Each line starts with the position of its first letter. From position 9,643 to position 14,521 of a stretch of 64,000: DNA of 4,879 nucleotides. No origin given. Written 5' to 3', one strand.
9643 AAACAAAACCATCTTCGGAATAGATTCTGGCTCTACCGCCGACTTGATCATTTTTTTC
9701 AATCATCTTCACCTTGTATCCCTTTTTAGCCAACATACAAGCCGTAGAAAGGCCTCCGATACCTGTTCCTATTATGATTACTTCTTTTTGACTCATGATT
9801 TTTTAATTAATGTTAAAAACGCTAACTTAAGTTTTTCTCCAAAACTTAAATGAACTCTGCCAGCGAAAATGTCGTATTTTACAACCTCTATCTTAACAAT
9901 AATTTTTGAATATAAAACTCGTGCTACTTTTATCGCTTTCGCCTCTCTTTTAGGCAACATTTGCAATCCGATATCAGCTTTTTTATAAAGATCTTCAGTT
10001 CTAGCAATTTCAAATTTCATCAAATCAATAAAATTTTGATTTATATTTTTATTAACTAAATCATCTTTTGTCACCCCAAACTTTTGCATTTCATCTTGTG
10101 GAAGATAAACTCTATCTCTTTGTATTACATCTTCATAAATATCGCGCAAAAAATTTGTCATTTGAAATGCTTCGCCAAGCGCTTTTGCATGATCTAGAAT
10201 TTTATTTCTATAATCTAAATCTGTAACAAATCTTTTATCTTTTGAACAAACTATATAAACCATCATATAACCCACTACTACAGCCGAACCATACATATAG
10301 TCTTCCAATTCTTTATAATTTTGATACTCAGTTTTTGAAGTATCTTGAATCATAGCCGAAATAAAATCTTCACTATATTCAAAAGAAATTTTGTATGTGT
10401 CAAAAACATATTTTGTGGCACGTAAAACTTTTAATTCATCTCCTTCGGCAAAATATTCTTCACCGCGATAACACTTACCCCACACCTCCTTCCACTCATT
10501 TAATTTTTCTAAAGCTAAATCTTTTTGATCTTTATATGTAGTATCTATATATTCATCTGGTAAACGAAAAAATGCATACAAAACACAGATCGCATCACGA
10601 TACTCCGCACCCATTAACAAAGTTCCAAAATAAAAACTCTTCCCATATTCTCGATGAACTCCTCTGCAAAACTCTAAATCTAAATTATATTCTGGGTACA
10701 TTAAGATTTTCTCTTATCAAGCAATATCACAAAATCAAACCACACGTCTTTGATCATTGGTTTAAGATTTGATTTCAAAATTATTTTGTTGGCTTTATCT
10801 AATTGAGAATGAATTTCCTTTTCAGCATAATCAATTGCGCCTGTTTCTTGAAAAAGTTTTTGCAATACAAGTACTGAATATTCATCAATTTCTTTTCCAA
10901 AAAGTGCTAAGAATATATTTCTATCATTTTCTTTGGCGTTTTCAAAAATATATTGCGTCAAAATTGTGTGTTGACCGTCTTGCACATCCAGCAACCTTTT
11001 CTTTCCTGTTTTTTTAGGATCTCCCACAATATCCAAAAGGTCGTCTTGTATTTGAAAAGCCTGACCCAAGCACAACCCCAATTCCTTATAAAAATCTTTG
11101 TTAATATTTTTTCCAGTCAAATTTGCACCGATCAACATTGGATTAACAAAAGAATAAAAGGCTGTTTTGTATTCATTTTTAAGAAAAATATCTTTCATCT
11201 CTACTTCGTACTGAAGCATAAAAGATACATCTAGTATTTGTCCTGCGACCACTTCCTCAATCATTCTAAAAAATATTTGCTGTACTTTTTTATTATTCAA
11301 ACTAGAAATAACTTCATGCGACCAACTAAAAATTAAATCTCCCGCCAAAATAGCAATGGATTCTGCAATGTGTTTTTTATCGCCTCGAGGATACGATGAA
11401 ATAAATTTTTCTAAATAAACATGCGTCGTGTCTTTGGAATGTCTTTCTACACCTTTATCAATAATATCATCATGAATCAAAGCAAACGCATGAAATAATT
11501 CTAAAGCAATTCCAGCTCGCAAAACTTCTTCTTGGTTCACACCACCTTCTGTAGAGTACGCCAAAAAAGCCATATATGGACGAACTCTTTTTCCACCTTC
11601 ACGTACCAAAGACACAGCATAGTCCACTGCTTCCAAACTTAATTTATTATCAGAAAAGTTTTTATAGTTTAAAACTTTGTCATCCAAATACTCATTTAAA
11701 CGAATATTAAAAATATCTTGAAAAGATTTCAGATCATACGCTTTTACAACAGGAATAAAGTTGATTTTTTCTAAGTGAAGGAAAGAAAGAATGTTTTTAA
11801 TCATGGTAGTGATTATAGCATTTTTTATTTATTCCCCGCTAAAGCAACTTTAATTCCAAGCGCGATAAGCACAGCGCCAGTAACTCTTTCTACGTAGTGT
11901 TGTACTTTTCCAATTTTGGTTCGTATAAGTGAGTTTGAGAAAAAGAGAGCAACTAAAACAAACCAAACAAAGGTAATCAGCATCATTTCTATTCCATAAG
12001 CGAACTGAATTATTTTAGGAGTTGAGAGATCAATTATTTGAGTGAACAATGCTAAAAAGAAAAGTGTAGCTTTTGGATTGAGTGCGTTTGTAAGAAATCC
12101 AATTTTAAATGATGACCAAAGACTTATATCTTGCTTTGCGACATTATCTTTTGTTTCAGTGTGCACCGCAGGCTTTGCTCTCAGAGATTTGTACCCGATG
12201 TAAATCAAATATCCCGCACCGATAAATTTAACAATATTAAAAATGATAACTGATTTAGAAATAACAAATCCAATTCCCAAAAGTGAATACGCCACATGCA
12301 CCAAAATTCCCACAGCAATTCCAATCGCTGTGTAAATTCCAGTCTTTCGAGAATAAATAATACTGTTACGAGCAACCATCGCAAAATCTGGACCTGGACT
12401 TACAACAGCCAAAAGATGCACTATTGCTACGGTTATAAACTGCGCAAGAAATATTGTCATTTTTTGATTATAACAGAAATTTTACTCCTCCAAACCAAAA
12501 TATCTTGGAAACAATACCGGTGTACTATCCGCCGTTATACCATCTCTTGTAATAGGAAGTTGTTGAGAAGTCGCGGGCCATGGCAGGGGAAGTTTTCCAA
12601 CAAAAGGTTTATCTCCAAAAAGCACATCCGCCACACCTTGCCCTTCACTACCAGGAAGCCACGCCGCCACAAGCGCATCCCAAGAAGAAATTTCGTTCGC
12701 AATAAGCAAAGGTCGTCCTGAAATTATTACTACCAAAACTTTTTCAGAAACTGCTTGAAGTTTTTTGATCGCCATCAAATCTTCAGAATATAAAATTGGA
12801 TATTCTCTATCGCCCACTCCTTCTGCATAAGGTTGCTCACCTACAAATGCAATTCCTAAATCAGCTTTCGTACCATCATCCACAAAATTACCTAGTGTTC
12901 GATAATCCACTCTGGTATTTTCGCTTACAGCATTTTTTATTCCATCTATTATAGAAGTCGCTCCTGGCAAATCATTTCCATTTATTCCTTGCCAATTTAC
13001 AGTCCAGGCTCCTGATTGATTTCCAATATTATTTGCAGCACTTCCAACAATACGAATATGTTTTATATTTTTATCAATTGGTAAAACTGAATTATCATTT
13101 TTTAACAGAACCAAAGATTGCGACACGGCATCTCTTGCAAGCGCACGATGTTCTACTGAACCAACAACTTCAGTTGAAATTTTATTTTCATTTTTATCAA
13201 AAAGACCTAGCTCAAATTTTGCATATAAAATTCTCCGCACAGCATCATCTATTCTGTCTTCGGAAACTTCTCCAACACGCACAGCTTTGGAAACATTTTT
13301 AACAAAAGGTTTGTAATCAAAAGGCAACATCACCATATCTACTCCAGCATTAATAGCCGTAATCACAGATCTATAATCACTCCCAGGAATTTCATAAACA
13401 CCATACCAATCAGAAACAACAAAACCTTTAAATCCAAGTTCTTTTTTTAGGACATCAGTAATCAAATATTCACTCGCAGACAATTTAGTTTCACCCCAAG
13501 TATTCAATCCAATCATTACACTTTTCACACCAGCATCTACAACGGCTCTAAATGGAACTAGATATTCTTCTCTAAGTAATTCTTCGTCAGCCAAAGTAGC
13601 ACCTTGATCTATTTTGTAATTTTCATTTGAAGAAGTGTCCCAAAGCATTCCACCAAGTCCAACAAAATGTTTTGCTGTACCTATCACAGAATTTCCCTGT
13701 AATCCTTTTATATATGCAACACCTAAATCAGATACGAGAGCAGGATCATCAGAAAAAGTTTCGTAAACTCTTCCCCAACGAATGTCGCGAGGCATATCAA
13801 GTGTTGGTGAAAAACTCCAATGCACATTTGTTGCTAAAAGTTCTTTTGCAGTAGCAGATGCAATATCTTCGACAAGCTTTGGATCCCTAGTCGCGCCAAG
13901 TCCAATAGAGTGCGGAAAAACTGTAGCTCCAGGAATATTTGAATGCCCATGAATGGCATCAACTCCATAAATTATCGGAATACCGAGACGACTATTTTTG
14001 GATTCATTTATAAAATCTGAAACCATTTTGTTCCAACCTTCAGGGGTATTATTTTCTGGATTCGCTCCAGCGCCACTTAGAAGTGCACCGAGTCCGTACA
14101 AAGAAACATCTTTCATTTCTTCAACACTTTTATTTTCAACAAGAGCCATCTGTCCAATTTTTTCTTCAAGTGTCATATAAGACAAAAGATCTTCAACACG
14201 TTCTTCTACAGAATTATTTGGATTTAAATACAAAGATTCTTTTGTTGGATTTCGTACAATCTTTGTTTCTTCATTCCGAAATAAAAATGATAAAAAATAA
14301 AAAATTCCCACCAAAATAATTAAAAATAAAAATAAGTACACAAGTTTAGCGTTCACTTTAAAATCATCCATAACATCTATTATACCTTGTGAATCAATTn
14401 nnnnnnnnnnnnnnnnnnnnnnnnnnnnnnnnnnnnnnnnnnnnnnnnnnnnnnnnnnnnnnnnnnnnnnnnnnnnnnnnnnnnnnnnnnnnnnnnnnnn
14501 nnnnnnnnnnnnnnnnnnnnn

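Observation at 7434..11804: Carotenoid biosynthesis cluster (UbiA-family prenyltransferase, crtI, crtB, GGPP synthase) in a reduced, CPR-like genome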

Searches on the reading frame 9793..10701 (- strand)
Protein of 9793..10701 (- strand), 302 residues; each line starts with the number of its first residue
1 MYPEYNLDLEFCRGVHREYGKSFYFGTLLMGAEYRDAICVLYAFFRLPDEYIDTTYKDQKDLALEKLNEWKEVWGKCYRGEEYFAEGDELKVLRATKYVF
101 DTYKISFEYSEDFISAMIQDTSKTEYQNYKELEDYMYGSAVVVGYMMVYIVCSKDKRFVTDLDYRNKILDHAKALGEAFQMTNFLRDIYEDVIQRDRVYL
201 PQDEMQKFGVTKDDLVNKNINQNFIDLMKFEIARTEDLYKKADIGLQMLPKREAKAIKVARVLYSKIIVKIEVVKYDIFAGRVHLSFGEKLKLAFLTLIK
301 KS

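Call 3: search_protein_families(library=pfam, proteins=[window:9793-10701:-])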
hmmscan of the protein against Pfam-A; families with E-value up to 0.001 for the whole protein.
window:9793-10701:- (302 aa): 1 family
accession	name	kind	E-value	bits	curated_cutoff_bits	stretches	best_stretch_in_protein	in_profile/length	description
PF00494.24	SQS_PSY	-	1.4e-62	212.2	26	1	17-287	2-261/263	Squalene/phytoene synthase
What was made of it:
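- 9793..10701 (-): Phytoene synthase (CrtB), 302 aa. Pfam SQS_PSY 1e-62 (call 3).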

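Call 4: search_protein_families(library=ncbifam, proteins=[window:9793-10701:-])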
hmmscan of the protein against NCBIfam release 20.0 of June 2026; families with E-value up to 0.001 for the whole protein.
window:9793-10701:- (302 aa): 5 families
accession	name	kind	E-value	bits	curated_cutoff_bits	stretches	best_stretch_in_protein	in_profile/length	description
NF045686.1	PhytoSynCyanob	equivalog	4.3e-47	160.7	550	1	9-296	21-302/310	15-cis-phytoene synthase CrtB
TIGR03465.1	HpnD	equivalog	3.7e-46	157.3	278.6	1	18-296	4-263/267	presqualene diphosphate synthase HpnD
TIGR03464.1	HpnC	equivalog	5.4e-40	137.6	250.45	1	23-296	9-264/267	squalene synthase HpnC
NF045921.1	PhytnSynCrtBRhod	equivalog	1.7e-32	113.1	500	1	7-296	5-274/307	15-cis-phytoene synthase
NF042419.1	Phyto_syn_CrtB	equivalog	3.1e-29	102.5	480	1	21-293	16-278/306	15-cis-phytoene synthase CrtB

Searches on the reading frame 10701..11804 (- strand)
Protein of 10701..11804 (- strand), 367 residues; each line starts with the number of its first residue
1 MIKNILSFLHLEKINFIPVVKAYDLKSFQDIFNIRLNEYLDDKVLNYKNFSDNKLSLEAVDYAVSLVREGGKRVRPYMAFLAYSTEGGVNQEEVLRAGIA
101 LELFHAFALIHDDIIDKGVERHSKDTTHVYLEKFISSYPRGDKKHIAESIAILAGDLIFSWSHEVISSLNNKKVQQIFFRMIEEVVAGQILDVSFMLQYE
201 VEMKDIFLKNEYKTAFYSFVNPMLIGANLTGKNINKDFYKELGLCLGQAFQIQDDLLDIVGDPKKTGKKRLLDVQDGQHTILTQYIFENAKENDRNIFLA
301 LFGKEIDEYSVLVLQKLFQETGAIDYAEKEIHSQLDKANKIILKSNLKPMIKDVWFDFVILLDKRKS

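Call 3: search_protein_families(library=pfam, proteins=[window:10701-11804:-])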
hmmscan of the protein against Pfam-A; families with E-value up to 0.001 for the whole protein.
window:10701-11804:- (367 aa): 1 family
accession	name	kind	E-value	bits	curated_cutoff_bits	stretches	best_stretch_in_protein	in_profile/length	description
PF00348.22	polyprenyl_synt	-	2.1e-46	158.6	27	1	65-306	10-238/251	Polyprenyl synthetase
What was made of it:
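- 10701..11804 (-): Short-chain trans-polyprenyl diphosphate synthase, probable GGPP synthase, 367 aa. Pfam polyprenyl_synt 2e-46 (call 3).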

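Call 4: search_protein_families(library=ncbifam, proteins=[window:10701-11804:-])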
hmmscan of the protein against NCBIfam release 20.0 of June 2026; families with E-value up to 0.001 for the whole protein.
window:10701-11804:- (367 aa): 16 families
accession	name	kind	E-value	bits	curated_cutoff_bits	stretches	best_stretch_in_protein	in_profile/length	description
NF041169.1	f2_encap_cargo4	exception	1.3e-50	172.5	450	1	68-346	47-313/334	family 2 encapsulin nanocompartment cargo protein polyprenyl transferase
NF042416.1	GFPPS_Mycobact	equivalog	6e-43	147.2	600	1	36-346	9-329/350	bifunctional (2E,6E)-farnesyl/geranyl diphosphate synthase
NF040698.1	IdsA_Meth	equivalog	1.8e-40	139.2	468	1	62-348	33-313/328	short chain isoprenyl diphosphate synthase IdsA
NF041003.1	GGPP_syn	equivalog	1.5e-32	113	500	1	59-344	28-302/326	geranylgeranyl diphosphate synthase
TIGR02748.1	GerC3_HepT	equivalog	1.2e-29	103.5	456.55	1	61-366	33-318/319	heptaprenyl diphosphate synthase component II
NF045485.1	FPPsyn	subfamily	2.4e-26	92.5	275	1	53-294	23-255/288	farnesyl diphosphate synthase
TIGR02749.1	prenyl_cyano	equivalog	6.9e-24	84.4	383.2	1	65-327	38-283/322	solanesyl diphosphate synthase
NF045628.1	HxpDPsynlarge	equivalog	2.6e-23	82.5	500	1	63-317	27-264/311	hexaprenyl-diphosphate synthase large subunit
NF040789.2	gerfarn_diphsyn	equivalog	3.8e-22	78.9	560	1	90-336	80-315/345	geranylfarnesyl diphosphate synthase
NF042417.1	NPPPS_Mycobact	equivalog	9.6e-22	77.4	600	1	64-307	49-275/335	nonaprenyl/(2E,6E)-farnesyl/geranylgeranyl diphosphat synthase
NF008140.0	PRK10888.1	equivalog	3e-18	66.2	412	1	66-340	39-297/323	octaprenyl diphosphate synthase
NF045685.1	GGPPSynCrtE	equivalog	3.8e-17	62.2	460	1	65-295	37-261/293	geranylgeranyl diphosphate synthase CrtE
NF040627.1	GFPS_Meth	equivalog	5.3e-17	62.2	600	1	67-261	36-212/285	geranylfarnesyl diphosphate synthase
NF007877.0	PRK10581.1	equivalog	2.3e-16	59.8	321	1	47-297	24-266/299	(2E,6E)-farnesyl diphosphate synthase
NF045549.1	GGPPsyn_IdsB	equivalog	4.5e-13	49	475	1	69-273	63-255/346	geranylgeranyl diphosphate synthase IdsB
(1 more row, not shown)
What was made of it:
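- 10701..11804 (-): The best NCBIfam hits are all short-chain (C15-C20) synthases and all fall below their cutoffs (call 4).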

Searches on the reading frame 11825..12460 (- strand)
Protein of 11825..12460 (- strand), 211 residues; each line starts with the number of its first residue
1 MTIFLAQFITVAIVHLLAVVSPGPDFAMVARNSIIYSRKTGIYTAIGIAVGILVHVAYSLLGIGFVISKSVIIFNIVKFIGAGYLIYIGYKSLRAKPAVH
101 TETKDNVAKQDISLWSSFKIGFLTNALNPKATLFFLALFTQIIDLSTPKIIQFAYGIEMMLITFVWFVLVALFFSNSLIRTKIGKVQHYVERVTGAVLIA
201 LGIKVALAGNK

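Call 3: search_protein_families(library=pfam, proteins=[window:11825-12460:-])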
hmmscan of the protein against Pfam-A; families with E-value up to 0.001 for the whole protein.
window:11825-12460:- (211 aa): 1 family
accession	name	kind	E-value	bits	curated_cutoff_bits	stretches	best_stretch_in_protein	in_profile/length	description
PF01810.24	LysE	-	1.6e-36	126.1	25.6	1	18-208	3-192/193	LysE type translocator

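Call 4: search_protein_families(library=ncbifam, proteins=[window:11825-12460:-])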
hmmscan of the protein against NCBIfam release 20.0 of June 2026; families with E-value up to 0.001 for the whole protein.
window:11825-12460:- (211 aa): 8 families
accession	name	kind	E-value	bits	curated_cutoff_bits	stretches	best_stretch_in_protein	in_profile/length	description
TIGR00949.1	2A76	subfamily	6.6e-51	172.6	183.95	1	21-204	1-184/185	homoserine/threonine efflux transporter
NF007591.0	PRK10229.1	equivalog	2.7e-33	115.4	288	1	5-206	2-203/206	threonine export protein RhtC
NF008201.0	PRK10958.1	equivalog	1.3e-21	77.2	165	1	7-208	9-210/212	leucine efflux protein LeuE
NF007812.0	PRK10520.1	equivalog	4.2e-21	75.5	209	1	8-208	6-203/206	homoserine/homoserine lactone efflux protein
TIGR00948.1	2a75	equivalog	1.2e-08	34.9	213.65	1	23-196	6-175/177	L-lysine exporter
NF007653.0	PRK10323.1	equivalog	0.0001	22.1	193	1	4-137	5-126/195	cysteine/O-acetylserine transporter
NF006801.0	PRK09304.1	equivalog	0.00043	19.9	298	1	18-209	15-202/211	arginine exporter ArgO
TIGR03716.1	R_switched_YkoY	subfamily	0.00068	19.3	138.5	1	57-116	43-102/220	integral membrane protein, YkoY family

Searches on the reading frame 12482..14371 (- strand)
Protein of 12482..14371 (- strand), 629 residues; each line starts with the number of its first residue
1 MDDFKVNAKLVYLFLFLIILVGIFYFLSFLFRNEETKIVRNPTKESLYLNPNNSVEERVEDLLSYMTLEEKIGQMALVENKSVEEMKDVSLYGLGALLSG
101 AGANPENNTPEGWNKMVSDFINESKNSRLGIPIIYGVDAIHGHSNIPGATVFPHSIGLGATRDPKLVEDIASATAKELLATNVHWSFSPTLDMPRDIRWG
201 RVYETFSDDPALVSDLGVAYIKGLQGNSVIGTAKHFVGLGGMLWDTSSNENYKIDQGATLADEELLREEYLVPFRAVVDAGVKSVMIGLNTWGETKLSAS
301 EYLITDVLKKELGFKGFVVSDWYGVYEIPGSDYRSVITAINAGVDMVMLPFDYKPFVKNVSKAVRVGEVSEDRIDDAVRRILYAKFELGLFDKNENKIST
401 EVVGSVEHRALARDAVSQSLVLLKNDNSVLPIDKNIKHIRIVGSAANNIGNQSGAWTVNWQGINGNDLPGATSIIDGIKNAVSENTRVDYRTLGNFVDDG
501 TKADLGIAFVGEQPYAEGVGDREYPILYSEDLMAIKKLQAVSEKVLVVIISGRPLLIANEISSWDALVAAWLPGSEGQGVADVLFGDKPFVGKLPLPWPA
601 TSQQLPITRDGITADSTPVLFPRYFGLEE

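Call 3: search_protein_families(library=pfam, proteins=[window:12482-14371:-])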
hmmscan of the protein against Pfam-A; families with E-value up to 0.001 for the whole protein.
window:12482-14371:- (629 aa): 2 families
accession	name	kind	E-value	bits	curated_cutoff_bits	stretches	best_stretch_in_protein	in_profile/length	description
PF00933.27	Glyco_hydro_3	-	1.9e-76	258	27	1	67-382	1-314/316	Glycosyl hydrolase family 3 N terminal domain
PF01915.27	Glyco_hydro_3_C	-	5.6e-36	124.8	31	1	420-608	1-181/200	Glycosyl hydrolase family 3 C-terminal domain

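Call 4: search_protein_families(library=ncbifam, proteins=[window:12482-14371:-])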
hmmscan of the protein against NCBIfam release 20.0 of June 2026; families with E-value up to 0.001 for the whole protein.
window:12482-14371:- (629 aa): 8 families
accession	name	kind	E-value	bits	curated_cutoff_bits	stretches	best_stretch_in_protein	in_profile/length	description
NF052331.1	Bet13-16Glucosase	equivalog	1.5e-92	311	1330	2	47-490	4-447/750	exo-beta-d-1,3/1,6-glucosidase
NF041579.1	betaxyl_Flavo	equivalog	1.5e-78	264.7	1350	1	124-608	58-565/716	beta-xylosidase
NF011678.0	PRK15098.1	equivalog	3.3e-78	263.9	666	2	55-499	34-467/765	beta-glucosidase BglX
NF041776.1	xylosidase_Xyl3A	equivalog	6e-73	246.1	1250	2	123-500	36-428/846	xylan 1,4-beta-xylosidase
NF052329.1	XyloArabinsidase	equivalog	9.4e-69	232.3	1050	1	55-608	2-585/750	beta-xylosidase/alpha-l-arabinosidase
NF041610.1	alph_arabinopyran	equivalog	5.2e-45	153.9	1300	1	145-596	55-486/738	exo-alpha-(1->6)-L-arabinopyranosidase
NF052330.1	BetGlucosiCelf0468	equivalog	3.5e-43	147.9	1300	2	148-454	53-354/817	beta-d-glucosidase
NF003740.0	PRK05337.1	equivalog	6.4e-20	71.5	207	1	141-380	74-310/340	beta-N-acetylhexosaminidase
